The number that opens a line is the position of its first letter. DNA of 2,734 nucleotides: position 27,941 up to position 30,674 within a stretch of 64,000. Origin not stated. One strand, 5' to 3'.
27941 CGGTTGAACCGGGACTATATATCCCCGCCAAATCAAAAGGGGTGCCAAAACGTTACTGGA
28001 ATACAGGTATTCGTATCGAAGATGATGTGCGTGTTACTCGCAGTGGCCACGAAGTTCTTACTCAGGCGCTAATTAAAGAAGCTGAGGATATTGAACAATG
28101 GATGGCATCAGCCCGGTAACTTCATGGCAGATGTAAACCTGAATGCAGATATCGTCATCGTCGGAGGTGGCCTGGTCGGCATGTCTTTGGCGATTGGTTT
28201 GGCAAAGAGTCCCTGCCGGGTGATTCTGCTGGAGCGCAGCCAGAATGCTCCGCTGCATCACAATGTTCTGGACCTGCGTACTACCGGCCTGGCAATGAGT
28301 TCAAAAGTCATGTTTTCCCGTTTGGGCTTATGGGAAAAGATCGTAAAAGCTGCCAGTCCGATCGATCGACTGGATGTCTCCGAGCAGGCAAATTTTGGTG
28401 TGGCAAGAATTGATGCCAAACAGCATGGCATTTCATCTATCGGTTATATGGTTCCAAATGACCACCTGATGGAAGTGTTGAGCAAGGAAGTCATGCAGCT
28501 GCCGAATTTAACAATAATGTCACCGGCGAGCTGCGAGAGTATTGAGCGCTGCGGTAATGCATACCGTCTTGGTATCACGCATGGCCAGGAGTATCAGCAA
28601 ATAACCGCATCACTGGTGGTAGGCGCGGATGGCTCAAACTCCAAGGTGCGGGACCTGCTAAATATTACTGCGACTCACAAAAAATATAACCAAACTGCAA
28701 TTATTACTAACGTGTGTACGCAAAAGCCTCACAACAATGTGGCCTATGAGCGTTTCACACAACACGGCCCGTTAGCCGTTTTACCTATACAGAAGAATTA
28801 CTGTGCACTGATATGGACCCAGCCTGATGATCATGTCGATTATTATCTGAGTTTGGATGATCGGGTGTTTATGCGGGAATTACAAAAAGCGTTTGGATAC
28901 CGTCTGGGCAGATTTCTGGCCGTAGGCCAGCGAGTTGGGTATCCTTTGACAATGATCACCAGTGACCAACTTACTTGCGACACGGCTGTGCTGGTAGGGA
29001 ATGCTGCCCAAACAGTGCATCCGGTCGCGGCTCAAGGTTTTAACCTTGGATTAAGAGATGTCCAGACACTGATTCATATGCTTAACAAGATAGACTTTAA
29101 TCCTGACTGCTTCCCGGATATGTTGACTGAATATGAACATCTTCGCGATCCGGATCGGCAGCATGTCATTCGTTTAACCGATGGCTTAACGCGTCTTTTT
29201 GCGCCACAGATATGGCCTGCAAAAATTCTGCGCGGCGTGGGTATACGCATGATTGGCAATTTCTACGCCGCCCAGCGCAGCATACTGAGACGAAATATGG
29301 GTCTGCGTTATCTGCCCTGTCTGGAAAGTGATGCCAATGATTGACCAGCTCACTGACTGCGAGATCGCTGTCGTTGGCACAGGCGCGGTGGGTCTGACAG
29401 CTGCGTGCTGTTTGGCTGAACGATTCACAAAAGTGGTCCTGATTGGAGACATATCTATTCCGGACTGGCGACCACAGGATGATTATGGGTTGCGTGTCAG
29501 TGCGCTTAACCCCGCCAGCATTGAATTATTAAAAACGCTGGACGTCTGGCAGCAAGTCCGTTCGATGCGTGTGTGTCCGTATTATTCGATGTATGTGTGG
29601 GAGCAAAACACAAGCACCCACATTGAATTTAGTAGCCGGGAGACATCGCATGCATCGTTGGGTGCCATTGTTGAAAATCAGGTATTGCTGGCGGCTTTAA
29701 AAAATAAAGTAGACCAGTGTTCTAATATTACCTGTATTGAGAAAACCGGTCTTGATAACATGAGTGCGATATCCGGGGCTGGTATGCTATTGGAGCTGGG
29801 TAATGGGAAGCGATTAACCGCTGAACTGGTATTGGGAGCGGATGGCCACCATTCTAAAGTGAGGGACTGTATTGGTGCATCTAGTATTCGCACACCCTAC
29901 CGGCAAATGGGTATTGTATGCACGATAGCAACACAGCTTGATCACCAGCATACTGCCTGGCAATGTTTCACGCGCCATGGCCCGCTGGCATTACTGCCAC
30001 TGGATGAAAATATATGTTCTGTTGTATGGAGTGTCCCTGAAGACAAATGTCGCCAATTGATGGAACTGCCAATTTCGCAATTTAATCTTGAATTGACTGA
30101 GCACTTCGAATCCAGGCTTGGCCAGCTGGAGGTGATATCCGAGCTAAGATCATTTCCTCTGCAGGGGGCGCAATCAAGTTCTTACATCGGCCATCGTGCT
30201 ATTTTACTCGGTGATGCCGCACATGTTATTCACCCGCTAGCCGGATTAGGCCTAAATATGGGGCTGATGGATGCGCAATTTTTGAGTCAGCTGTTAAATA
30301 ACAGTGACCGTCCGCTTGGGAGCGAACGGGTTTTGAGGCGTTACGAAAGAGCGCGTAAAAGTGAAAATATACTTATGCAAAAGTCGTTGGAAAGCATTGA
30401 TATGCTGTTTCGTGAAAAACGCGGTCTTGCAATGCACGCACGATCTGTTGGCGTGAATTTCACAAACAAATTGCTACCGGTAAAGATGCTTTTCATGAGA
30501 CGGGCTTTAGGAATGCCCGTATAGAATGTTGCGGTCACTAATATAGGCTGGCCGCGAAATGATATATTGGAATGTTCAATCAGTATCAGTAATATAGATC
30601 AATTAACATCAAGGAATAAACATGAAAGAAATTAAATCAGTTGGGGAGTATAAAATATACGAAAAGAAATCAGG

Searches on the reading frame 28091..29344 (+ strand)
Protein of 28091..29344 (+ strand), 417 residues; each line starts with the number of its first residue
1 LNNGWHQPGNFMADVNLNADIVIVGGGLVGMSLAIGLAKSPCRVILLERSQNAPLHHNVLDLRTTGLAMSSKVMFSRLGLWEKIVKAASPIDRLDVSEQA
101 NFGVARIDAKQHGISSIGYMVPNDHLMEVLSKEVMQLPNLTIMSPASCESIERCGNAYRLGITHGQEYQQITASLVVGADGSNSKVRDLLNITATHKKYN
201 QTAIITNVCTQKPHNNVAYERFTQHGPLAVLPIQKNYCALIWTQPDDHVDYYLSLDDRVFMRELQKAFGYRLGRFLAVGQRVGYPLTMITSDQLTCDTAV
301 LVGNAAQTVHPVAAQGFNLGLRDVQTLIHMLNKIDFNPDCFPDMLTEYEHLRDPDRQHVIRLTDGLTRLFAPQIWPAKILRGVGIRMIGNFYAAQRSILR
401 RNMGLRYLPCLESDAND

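Call 77: search_protein_families(library=pfam, proteins=[window:28091-29344:+], max_evalue=0.00001)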
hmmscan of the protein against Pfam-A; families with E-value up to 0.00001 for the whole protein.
window:28091-29344:+ (417 aa): 2 families
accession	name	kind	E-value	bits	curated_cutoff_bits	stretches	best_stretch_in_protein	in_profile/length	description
PF01494.25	FAD_binding_3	-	6.4e-26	91.8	22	1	19-360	2-346/349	FAD binding domain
PF01266.30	DAO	-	3.6e-06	27.2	27.9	1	20-50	1-31/353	FAD dependent oxidoreductase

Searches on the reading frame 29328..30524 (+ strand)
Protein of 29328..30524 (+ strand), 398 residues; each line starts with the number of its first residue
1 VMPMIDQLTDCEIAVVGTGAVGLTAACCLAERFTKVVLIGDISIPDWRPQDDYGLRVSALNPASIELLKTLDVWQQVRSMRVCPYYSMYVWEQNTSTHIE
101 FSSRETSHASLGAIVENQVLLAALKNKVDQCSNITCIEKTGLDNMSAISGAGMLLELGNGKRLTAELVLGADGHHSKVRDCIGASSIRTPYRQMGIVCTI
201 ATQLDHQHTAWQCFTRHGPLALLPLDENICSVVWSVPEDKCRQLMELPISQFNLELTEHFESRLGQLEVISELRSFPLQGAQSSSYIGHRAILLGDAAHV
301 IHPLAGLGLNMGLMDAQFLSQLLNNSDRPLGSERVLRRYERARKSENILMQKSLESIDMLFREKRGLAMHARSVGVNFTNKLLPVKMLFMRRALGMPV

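Call 77: search_protein_families(library=pfam, proteins=[window:29328-30524:+], max_evalue=0.00001)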
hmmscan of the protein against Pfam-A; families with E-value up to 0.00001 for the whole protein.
window:29328-30524:+ (398 aa): 2 families
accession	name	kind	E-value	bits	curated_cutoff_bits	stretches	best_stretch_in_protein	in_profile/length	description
PF01494.25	FAD_binding_3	-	7.6e-27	94.9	22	1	10-344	1-339/349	FAD binding domain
PF08491.16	SE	-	2.7e-07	30.4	20.1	1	165-344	2-188/276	Squalene epoxidase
